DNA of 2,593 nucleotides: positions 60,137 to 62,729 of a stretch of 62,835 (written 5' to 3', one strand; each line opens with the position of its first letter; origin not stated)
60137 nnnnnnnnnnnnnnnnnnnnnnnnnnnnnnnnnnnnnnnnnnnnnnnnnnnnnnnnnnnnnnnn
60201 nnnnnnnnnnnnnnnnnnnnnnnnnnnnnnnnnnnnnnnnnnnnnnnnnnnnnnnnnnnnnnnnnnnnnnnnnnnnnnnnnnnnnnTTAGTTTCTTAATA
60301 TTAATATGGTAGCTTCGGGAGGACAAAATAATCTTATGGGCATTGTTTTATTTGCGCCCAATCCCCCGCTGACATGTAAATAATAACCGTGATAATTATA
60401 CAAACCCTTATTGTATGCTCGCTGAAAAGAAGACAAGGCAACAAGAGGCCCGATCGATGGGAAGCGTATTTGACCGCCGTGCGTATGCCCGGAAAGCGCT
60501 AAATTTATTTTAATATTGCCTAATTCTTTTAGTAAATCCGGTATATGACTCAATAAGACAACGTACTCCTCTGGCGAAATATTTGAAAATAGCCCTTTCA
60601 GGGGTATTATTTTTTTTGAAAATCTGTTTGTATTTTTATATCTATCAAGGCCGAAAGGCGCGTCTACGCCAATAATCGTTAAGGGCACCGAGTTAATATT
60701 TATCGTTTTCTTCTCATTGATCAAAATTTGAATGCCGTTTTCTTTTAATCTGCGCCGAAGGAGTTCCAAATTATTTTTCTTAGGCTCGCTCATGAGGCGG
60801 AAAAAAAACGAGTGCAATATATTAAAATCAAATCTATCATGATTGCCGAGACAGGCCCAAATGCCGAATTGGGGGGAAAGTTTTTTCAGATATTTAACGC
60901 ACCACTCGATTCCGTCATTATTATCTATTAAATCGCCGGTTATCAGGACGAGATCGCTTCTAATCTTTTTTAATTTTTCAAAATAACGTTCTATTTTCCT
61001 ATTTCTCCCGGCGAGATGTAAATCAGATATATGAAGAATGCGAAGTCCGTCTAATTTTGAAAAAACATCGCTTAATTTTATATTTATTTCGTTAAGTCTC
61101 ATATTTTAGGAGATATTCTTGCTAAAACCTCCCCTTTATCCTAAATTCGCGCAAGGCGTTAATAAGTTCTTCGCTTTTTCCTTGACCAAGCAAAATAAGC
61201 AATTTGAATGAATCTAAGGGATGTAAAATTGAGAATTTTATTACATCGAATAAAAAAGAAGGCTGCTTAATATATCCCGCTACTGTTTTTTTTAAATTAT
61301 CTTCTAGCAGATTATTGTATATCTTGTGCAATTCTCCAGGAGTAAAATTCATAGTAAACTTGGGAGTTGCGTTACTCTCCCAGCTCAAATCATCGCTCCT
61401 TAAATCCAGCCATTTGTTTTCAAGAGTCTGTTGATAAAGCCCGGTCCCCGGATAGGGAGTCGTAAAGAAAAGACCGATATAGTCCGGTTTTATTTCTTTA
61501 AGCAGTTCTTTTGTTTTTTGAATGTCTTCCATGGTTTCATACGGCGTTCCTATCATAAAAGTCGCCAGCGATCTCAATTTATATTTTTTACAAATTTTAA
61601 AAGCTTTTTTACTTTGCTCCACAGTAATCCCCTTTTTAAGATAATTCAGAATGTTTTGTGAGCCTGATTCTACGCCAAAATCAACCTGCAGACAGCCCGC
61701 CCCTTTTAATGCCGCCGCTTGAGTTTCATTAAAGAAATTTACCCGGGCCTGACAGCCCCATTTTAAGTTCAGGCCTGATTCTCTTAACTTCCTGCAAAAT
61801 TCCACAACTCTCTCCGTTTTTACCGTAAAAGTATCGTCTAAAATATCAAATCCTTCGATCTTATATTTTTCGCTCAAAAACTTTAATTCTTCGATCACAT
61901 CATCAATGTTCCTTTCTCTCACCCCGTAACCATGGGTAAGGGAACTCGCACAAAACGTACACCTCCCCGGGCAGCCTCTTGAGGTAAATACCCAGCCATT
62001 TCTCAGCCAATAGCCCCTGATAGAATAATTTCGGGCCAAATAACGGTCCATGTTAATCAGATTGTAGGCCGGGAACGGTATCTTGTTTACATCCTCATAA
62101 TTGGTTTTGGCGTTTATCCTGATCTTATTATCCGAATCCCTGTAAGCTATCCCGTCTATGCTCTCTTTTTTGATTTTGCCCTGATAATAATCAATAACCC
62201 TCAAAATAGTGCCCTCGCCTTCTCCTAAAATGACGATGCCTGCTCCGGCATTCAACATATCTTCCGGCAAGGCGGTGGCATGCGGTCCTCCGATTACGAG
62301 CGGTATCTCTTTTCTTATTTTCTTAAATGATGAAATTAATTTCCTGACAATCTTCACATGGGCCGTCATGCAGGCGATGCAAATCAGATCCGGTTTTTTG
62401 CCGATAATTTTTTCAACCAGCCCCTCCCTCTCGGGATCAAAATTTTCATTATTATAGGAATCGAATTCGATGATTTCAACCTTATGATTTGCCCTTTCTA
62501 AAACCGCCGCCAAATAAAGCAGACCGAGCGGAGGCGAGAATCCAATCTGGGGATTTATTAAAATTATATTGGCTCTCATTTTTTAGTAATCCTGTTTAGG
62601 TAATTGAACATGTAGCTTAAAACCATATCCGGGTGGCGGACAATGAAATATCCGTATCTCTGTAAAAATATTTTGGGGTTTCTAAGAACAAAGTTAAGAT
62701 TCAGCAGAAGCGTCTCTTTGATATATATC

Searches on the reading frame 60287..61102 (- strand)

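Call 72: search_protein_families(library=pfam, proteins=[window:60287-61102:-], max_evalue=0.001)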
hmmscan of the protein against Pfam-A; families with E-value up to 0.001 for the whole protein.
window:60287-61102:- (271 aa): 2 families
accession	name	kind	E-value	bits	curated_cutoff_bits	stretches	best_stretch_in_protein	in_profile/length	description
PF00149.33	Metallophos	-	5.5e-19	69.8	21.5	1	20-209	1-190/191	Calcineurin-like phosphoesterase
PF12850.12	Metallophos_2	-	1.6e-07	31.9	27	1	20-135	1-78/154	Calcineurin-like phosphoesterase superfamily domain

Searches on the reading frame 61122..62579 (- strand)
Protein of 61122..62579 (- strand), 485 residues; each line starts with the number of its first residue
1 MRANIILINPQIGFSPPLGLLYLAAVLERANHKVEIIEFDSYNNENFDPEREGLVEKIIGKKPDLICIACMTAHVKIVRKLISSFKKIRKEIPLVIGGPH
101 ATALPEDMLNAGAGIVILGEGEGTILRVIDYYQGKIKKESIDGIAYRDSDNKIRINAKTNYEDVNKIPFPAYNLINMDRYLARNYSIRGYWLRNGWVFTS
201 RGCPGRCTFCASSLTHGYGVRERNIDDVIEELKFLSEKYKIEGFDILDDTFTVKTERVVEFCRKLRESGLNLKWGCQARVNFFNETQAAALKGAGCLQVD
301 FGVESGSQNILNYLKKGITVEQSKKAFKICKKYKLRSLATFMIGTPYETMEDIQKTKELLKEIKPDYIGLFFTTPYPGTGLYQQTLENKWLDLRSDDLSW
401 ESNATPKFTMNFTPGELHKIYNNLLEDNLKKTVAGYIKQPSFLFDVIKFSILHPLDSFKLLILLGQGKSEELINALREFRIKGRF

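Call 72: search_protein_families(library=pfam, proteins=[window:61122-62579:-], max_evalue=0.001)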
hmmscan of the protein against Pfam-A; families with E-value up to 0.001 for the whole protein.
window:61122-62579:- (485 aa): 3 families
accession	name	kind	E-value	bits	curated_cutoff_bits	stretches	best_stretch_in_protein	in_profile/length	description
PF02310.24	B12-binding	-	1.4e-24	86.7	32.1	1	15-126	12-118/121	B12 binding domain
PF04055.27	Radical_SAM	-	4.6e-23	82.6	29.5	1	199-360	3-166/166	Radical SAM superfamily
PF19864.5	Radical_SAM_N2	-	0.00082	19.3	29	0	88-136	81-129/151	Radical SAM proteins, N-terminal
